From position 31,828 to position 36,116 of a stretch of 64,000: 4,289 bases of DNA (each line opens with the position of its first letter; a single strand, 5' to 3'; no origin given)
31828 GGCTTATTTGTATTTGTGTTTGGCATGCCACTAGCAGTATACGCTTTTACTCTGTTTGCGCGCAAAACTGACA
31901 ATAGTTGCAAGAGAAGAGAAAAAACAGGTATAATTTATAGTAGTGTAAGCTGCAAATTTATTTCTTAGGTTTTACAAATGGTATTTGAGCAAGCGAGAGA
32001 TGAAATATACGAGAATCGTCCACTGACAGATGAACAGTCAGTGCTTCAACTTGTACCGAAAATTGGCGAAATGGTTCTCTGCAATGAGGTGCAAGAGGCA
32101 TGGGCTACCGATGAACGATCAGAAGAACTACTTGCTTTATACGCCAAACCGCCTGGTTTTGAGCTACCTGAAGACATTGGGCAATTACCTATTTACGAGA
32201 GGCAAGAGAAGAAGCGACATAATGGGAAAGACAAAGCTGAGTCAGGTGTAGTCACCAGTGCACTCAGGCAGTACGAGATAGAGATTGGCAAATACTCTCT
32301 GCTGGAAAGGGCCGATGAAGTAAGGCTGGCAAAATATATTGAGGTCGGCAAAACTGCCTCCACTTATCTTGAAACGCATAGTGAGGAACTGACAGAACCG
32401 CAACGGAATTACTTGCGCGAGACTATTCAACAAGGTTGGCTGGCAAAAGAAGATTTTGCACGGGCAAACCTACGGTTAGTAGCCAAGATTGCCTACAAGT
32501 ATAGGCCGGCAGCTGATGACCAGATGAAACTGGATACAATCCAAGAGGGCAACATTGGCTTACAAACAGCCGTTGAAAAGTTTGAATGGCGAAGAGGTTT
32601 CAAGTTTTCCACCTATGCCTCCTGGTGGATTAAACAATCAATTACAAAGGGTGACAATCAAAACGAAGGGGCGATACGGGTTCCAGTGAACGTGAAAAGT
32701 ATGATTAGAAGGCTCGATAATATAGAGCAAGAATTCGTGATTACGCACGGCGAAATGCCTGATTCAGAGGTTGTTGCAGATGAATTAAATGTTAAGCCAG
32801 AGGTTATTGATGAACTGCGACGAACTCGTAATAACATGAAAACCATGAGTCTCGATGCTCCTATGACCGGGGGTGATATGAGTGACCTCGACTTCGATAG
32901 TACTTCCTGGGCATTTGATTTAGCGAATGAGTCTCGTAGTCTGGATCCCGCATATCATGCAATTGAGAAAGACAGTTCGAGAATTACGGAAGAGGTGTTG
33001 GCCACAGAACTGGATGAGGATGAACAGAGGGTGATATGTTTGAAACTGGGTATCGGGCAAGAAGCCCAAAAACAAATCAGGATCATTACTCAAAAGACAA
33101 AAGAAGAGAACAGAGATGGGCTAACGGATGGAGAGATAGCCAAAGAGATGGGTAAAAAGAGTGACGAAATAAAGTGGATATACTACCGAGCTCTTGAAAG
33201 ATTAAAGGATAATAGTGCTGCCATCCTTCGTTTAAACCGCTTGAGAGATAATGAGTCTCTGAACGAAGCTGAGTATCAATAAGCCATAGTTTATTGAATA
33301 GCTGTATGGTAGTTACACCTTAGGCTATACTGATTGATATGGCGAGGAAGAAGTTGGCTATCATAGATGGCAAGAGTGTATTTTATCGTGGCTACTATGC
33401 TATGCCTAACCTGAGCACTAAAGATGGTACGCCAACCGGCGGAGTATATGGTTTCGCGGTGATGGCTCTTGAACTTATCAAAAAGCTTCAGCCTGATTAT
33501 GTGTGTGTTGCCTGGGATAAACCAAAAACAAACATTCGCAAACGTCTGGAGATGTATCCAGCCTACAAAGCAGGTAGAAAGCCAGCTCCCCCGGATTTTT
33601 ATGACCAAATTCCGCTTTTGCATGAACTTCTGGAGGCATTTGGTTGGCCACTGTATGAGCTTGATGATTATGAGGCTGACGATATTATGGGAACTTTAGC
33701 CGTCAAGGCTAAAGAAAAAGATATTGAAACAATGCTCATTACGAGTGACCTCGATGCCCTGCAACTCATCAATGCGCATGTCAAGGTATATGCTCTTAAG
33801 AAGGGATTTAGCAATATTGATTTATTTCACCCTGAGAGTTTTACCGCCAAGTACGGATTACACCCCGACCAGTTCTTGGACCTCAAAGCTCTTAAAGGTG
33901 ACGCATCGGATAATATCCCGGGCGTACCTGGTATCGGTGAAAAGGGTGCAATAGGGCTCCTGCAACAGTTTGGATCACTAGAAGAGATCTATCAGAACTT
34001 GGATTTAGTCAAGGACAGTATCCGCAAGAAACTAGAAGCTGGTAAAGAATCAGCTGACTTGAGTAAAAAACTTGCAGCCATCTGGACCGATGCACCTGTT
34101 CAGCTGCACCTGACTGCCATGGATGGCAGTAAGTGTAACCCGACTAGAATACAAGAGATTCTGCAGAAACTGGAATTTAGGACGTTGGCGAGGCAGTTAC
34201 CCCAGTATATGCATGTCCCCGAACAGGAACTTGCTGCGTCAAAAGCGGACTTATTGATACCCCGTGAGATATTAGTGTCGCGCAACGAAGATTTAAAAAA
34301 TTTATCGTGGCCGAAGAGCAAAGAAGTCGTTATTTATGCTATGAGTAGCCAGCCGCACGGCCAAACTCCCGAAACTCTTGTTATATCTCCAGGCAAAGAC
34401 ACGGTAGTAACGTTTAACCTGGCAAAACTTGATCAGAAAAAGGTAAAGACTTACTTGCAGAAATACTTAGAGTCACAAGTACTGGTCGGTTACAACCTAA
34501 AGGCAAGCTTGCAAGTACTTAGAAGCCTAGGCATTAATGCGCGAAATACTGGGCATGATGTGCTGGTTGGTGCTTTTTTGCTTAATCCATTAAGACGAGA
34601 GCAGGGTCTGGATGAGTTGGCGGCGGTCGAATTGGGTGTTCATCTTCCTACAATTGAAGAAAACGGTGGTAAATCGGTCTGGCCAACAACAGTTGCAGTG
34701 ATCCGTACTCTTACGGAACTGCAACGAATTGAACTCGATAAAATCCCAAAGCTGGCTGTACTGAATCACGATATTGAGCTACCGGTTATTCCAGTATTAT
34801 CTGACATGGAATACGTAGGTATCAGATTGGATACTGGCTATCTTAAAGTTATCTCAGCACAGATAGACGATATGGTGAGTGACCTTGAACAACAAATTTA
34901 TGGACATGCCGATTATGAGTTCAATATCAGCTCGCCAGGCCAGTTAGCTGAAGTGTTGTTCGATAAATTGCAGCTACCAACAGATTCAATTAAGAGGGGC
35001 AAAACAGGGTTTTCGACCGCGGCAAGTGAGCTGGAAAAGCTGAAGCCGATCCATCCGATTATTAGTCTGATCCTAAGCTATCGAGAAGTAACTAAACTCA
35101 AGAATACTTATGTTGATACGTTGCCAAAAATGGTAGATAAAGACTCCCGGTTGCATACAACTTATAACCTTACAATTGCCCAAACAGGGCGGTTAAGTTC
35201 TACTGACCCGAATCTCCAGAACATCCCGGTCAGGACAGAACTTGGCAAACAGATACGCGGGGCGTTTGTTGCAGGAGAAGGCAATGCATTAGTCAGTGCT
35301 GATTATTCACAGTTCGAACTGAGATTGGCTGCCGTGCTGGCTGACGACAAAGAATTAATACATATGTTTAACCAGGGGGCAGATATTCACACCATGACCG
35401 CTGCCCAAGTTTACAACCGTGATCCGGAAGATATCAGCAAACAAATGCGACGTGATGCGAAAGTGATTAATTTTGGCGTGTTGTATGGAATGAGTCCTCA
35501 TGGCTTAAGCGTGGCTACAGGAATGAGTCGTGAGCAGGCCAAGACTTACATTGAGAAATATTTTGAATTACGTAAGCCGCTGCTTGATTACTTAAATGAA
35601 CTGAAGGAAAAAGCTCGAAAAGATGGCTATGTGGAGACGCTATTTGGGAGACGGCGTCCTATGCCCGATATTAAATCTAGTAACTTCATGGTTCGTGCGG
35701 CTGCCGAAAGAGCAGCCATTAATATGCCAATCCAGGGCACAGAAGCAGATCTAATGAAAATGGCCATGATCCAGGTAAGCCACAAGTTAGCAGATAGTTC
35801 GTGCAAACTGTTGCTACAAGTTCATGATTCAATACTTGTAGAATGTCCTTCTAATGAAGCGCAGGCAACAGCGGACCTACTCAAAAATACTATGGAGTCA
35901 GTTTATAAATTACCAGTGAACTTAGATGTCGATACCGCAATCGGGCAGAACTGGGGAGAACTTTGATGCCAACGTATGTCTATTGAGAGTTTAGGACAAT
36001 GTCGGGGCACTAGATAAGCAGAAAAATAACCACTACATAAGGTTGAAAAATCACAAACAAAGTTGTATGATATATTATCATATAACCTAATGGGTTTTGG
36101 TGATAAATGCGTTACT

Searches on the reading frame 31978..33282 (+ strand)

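Call 17: search_protein_families(library=pfam, proteins=[window:31978-33282:+], max_evalue=0.00001)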
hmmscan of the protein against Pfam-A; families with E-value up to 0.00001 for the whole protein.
window:31978-33282:+ (434 aa): 1 family
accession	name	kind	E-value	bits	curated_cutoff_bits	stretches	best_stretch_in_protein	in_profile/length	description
PF04542.20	Sigma70_r2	-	2.1e-14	53.5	24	1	161-223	2-62/71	Sigma-70 region 2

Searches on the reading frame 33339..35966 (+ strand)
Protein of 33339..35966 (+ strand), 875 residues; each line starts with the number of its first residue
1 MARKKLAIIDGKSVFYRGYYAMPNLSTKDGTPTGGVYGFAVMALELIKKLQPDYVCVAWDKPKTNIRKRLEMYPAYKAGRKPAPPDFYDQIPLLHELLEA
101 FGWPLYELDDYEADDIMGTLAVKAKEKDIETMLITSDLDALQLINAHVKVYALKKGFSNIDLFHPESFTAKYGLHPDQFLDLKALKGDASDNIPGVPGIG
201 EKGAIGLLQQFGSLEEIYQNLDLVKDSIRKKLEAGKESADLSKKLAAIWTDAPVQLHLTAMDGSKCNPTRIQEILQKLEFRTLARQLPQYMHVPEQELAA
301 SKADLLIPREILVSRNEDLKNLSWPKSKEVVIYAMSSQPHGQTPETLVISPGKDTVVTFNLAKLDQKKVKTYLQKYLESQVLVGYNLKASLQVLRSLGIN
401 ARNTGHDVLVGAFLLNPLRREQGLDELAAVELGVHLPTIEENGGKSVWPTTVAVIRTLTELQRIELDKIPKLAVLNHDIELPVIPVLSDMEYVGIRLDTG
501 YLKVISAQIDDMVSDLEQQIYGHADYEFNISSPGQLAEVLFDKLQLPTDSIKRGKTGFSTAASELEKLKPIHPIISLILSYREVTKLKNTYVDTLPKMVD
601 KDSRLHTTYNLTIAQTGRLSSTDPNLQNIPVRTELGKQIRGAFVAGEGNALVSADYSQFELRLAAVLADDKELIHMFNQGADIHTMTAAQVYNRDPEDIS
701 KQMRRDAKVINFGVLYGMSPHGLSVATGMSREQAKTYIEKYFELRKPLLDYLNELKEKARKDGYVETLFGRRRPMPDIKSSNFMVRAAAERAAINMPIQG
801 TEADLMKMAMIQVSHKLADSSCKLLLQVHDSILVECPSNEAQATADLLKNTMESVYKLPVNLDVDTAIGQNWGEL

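Call 17: search_protein_families(library=pfam, proteins=[window:33339-35966:+], max_evalue=0.00001)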
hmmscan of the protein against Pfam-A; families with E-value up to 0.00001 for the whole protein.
window:33339-35966:+ (875 aa): 3 families
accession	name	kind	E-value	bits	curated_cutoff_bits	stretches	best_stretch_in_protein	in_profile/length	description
PF00476.26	DNA_pol_A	-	4.8e-144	480.4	34.3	1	501-874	3-381/381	DNA polymerase family A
PF02739.22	5_3_exonuc_N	-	2.7e-50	170.7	34.3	1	5-173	1-164/164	5'-3' exonuclease, N-terminal resolvase-like domain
PF01367.25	5_3_exonuc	-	2.4e-31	108.5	40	1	175-265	2-93/97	5'-3' exonuclease, C-terminal SAM fold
